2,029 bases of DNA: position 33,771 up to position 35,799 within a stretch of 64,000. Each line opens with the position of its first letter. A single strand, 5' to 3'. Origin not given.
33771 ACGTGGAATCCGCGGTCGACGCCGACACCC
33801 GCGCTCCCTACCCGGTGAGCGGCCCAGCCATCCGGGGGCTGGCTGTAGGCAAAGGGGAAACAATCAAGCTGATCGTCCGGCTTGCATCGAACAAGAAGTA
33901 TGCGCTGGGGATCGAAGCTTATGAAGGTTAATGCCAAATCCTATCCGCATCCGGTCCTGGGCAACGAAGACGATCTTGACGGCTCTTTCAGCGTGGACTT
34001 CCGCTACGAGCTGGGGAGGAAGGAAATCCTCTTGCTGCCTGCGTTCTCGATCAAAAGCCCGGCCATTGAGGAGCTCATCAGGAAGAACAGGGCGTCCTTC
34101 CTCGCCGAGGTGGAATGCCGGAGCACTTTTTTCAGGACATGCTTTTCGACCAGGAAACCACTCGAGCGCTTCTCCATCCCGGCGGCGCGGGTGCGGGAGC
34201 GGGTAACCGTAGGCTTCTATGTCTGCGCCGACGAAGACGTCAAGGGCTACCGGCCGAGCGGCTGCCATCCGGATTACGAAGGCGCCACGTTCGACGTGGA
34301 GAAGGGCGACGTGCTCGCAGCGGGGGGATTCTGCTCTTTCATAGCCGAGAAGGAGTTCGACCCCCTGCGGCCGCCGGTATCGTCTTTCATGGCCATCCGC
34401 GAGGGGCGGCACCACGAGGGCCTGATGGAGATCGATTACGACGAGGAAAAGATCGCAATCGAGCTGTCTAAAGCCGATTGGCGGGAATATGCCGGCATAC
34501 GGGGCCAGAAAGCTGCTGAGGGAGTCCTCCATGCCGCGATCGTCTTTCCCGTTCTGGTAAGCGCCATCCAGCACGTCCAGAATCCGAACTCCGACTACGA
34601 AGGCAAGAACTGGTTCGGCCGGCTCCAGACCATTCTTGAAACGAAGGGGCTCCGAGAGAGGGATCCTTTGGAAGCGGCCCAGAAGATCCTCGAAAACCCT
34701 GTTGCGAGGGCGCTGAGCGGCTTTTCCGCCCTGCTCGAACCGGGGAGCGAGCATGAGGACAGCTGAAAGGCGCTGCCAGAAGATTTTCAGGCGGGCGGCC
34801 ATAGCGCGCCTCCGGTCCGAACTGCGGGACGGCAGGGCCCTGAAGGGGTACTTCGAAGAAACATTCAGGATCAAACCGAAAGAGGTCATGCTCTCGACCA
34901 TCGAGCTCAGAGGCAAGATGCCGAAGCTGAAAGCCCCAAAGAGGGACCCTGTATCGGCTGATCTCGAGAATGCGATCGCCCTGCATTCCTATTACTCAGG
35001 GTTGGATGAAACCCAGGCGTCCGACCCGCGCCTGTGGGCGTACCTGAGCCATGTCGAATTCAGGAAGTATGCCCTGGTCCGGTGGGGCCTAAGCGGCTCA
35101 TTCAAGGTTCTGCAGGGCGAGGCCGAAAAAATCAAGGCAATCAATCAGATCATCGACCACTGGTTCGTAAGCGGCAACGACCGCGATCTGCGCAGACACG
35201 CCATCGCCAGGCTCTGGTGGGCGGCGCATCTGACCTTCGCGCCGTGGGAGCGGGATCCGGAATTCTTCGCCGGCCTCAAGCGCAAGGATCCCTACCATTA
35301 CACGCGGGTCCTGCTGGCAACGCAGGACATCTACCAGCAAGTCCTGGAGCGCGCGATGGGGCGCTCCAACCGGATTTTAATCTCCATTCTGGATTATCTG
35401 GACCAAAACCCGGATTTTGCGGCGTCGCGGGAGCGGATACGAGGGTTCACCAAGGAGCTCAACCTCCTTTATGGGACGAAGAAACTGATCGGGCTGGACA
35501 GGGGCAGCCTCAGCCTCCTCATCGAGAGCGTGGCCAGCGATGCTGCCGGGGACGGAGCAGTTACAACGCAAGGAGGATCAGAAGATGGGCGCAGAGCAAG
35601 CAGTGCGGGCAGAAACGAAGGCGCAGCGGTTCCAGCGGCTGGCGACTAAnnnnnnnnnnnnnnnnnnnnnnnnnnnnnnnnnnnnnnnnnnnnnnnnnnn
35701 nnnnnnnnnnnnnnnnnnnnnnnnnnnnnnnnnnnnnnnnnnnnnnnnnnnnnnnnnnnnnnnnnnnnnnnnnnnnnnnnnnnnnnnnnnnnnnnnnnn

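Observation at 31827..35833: Uncharacterised five-gene cassette beside Dcm-Vsr: a GHKL ATPase plus two unknown proteins, bracketed by two paralogous small proteins, as a candidate novel defence module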

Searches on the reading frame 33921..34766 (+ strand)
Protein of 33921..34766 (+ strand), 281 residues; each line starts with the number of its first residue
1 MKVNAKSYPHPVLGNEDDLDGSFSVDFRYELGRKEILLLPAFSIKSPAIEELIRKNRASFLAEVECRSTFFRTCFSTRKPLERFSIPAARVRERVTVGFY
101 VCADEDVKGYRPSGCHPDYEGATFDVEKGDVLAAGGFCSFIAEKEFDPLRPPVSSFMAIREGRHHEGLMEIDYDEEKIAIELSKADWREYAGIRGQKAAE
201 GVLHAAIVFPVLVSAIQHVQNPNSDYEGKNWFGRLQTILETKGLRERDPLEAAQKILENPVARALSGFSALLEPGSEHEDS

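Call 3: search_protein_families(library=pfam, proteins=[window:33921-34766:+], max_evalue=0.1)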
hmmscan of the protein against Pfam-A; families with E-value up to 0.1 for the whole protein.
window:33921-34766:+ (281 aa): 0 families

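Call 4: search_protein_families(library=padloc, proteins=[window:33921-34766:+], max_evalue=0.1)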
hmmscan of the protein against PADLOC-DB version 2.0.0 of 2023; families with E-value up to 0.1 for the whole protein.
window:33921-34766:+ (281 aa): 1 family
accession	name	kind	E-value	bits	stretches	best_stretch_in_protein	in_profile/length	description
PDLC04583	PDC-M33B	-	1.1e-59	200.2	1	1-272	1-283/289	-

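Call 5: search_protein_families(library=ncbifam, proteins=[window:33921-34766:+], max_evalue=0.1)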
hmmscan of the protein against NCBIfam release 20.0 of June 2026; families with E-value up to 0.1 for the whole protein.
window:33921-34766:+ (281 aa): 0 families

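Call 19: find_homologous_proteins(query=window:33921-34766:+)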
Query window:33921-34766:+ (281 aa): 138 proteins with E <= 0.001 among 3530 candidates; the best 120 are listed.
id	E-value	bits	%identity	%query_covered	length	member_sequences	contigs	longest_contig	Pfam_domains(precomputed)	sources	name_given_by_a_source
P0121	6.1e-170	582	89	100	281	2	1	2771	-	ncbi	-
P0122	2.7e-164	563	87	100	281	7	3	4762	-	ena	-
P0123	3.1e-161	553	86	100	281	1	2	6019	-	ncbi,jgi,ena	-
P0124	1.7e-160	551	85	100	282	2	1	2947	-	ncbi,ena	-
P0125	9.0e-157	539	84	100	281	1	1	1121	-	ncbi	-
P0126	9.4e-127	440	67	99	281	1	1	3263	-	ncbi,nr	ncbi:MAG: hypothetical protein Q8Q86_02085 [Candidatus Daviesbacteria bacterium]|nr:hypothetical pro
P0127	5.2e-126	438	66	99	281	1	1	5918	-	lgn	-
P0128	6.0e-126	437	67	99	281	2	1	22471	-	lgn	-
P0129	7.2e-126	437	68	99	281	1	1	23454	-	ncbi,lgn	-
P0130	3.7e-125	435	65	99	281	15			-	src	-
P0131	1.4e-124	433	67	99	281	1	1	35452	-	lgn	-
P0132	3.9e-124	431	65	99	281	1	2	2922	-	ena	-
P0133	5.1e-124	431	65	99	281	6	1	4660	-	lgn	-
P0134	2.6e-123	429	68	96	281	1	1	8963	-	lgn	-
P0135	5.2e-123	428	65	100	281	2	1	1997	-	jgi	-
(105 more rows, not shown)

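Call 59: search_protein_representatives(alignment_id=A4)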
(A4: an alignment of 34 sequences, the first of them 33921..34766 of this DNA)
Query: 34 sequences, 281 profile positions. Proteins with E-value up to 0.001 (for the whole library): 2667; up to 1e-10: 2068; up to 1e-30: 702. The best 150 are listed.
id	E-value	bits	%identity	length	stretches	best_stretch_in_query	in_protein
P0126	3.8e-141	485.8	-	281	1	1-281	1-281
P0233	7.5e-119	412.6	-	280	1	1-276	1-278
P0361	6.4e-96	337.4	-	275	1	1-271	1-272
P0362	3.4e-92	325.2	-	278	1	1-278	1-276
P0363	6.5e-86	304.6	-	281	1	4-278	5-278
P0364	5.4e-85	301.5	-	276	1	1-272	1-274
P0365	2.5e-84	299.4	-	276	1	4-275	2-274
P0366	3.8e-84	298.8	-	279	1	1-278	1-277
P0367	4.9e-84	298.4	-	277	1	4-274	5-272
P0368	3.1e-83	295.8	-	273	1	5-272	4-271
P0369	2.8e-81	289.4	-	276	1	1-273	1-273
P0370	1.1e-79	284.1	-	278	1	1-277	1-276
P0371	2.4e-77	276.5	-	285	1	1-274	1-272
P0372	1.2e-75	270.9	-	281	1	1-274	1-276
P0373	8.4e-75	268.1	-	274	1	1-274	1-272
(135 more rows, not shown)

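Call 80: search_protein_families(library=pfam, alignment_id=A4, max_evalue=10)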
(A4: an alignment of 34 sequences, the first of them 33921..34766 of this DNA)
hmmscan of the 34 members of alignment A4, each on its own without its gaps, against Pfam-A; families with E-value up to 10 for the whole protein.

A. member 1, window:33921-34766:+ (281 aa): 0 families

B. families by the number of members that match (of 34 scanned): 4 families
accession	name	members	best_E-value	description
PF04541.19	Herpes_U34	1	0.0024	Herpesvirus virion protein U34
PF11047.13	SopD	1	0.012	Salmonella outer protein D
PF21118.2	DosC_2nd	1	0.084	DosC CZB-like middle domain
PF22859.1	IBIN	1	0.23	Induced by infection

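Call 81: search_solved_structures(query=A4, max_evalue=10, show_alignments=1)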
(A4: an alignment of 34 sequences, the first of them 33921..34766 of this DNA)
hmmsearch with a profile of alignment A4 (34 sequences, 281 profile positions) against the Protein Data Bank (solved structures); distinct sequences matched with E-value up to 10: 1.
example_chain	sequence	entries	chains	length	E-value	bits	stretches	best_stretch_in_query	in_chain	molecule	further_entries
7rmy_A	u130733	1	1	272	4.1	9.9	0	238-275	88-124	De Novo designed tunable homodimer, D_3-337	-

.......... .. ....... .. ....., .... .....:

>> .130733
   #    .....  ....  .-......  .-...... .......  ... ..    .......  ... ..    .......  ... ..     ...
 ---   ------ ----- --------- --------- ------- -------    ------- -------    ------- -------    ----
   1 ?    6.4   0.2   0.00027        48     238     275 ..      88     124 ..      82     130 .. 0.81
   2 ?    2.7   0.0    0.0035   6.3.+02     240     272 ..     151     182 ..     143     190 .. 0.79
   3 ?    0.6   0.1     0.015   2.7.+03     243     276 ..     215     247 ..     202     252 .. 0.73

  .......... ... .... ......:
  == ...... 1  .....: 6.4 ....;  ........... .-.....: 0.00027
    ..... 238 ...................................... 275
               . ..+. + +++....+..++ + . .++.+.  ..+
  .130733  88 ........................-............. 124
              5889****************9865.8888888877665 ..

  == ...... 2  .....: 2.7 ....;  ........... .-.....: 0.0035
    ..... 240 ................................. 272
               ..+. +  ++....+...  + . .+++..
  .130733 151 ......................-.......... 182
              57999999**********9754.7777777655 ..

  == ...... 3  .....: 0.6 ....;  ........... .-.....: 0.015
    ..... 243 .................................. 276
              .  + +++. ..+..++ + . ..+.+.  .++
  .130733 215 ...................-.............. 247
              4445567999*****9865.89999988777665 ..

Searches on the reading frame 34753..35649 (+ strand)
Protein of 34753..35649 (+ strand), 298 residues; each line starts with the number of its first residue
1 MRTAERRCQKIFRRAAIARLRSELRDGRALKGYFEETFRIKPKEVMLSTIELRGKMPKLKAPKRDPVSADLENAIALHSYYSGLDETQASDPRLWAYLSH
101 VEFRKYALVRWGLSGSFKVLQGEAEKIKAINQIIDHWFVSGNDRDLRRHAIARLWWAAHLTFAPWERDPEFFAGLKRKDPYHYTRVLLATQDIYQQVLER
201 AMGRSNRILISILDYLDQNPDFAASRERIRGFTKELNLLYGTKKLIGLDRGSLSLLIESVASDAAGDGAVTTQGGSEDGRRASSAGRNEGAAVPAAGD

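Call 3: search_protein_families(library=pfam, proteins=[window:34753-35649:+], max_evalue=0.1)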
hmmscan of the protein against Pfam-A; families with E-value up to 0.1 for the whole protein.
window:34753-35649:+ (298 aa): 1 family
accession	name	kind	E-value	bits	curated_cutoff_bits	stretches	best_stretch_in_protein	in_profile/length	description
PF19866.4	DUF6339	-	5.5e-40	137.4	23.2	1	69-257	1-173/175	Family of unknown function (DUF6339)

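Call 4: search_protein_families(library=padloc, proteins=[window:34753-35649:+], max_evalue=0.1)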
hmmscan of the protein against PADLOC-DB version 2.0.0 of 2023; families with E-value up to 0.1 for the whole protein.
window:34753-35649:+ (298 aa): 4 families
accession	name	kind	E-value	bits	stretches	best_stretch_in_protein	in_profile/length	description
PDLC04586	PDC-M33C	-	1.6e-33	114.2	1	46-258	42-236/247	-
PDLC04587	PDC-M33C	-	1.8e-16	58.3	1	54-249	48-230/312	-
PDLC04585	PDC-M33C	-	5.2e-11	40.7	1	71-163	68-156/346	-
PDLC04584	PDC-M33C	-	4.1e-10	37.6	1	30-175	35-163/250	-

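Call 5: search_protein_families(library=ncbifam, proteins=[window:34753-35649:+], max_evalue=0.1)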
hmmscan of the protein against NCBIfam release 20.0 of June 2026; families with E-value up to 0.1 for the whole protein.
window:34753-35649:+ (298 aa): 0 families

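Call 20: find_homologous_proteins(query=window:34753-35649:+)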
Query window:34753-35649:+ (298 aa): 327 proteins with E <= 0.001 among 4700 candidates; the best 120 are listed.
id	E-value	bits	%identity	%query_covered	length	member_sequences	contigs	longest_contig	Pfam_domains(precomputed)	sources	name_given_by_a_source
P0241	3.8e-195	665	100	100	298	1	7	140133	PF19866.5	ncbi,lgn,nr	ncbi:MAG: hypothetical protein HYS41_04800 [Candidatus Omnitrophica bacterium]|nr:hypothetical prote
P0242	9.1e-173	591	90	100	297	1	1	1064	PF19866.5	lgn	-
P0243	2.3e-156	537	83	100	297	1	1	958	PF19866.5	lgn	-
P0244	1.4e-155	535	82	100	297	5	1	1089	PF19866.5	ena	-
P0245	6.4e-154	529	81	100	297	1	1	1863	PF19866.5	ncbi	-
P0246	2.4e-146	505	77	100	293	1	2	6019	PF19866.5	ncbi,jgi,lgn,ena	-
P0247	8.8e-132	457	75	89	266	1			PF19866.5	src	-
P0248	7.9e-122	424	69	87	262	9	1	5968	PF19866.5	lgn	-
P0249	2.5e-120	419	68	87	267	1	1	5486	PF19866.5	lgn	-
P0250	4.5e-119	415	68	88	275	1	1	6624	PF19866.5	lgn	-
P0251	1.2e-118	414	69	88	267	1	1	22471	PF19866.5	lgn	-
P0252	8.3e-118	411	67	87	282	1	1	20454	PF19866.5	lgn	-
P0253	1.3e-117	410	69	87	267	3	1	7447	PF19866.5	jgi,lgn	-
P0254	6.7e-117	408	70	83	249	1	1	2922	PF19866.5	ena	-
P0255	8.3e-117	408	69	86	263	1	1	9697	PF19866.5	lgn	-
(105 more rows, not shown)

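Call 26: find_encoding_contigs(protein=P0246, flank=8000, max_places=3)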
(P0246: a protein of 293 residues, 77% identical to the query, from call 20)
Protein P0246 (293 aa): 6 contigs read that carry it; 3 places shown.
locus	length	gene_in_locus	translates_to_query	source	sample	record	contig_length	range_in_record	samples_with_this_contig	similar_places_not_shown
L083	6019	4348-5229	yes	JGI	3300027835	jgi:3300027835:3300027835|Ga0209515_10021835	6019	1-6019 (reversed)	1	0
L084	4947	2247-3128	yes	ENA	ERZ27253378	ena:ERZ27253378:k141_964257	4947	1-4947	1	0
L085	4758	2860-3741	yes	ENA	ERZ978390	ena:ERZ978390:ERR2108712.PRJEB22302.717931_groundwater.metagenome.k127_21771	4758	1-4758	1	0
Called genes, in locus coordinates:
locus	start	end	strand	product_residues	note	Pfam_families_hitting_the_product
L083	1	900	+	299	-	?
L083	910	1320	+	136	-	PF03852:Vsr, PF18741:MTES_1575 (weak)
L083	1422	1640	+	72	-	-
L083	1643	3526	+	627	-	-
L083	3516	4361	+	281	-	-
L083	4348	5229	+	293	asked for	PF19866:DUF6339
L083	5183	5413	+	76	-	-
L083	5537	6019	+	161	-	?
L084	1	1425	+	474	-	?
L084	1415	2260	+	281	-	-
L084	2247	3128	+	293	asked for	PF19866:DUF6339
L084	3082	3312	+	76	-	-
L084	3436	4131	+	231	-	-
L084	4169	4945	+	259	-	?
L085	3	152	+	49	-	?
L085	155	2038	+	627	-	-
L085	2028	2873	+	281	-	-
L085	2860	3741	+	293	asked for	PF19866:DUF6339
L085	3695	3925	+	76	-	-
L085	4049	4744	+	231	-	-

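Call 57: predict_structure(alignment_id=A3)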
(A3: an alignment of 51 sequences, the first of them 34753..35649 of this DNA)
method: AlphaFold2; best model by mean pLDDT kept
length: 298 residues; sequences in the alignment: 51
mean_pLDDT: 82.3   pTM: 0.79
mean pLDDT of the five models: 82.3, 82.1, 82.1, 80.2, 80.0
residues with pLDDT >= 90: 168; 70-90: 73; 50-70: 21; < 50: 36
segments of 3 or more residues with pLDDT < 50: 1-3, 268-298
pLDDT, mean of each block of 10 residues (from residue 1): 67 95 93 86 95 92 92 97 90 93 93 88 93 88 72 92 95 96 93 64 74 95 88 83 78 93 69 32 34 40
secondary structure, 60 per line:
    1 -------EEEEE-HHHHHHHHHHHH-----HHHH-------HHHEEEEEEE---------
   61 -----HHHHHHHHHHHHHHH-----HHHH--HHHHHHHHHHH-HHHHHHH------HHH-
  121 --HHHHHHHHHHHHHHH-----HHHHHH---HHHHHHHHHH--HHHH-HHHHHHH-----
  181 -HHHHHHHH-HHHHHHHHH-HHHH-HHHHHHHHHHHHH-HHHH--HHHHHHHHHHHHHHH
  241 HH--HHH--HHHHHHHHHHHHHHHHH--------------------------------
elements in order: E8-12 H14-25 H31-34 E45-51 H66-80 H86-89 H92-102 H104-110 H123-137 H143-148 H152-161 H164-167 H169-175 H182-189 H191-199 H201-204 H206-218 H220-223 H226-242 H250-266

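Call 77: search_protein_families(library=pfam, proteins=[L084:3436-4131:+, L084:4169-4945:+], max_evalue=0.01)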
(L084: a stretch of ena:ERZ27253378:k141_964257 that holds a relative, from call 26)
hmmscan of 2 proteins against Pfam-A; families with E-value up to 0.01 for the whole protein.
L084:3436-4131:+ (231 aa): 0 families

L084:4169-4945:+ (259 aa): 3 families
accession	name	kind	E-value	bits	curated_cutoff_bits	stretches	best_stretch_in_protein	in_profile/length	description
PF07804.18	HipA_C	-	2.9e-12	47.1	30.5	1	21-191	5-165/213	HipA-like C-terminal domain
PF08356.18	EF_assoc_2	-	0.0029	18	23.7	1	118-190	5-78/87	EF hand associated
PF00454.33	PI3_PI4_kinase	-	0.0087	16.4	27.1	0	142-168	131-157/241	Phosphatidylinositol 3- and 4-kinase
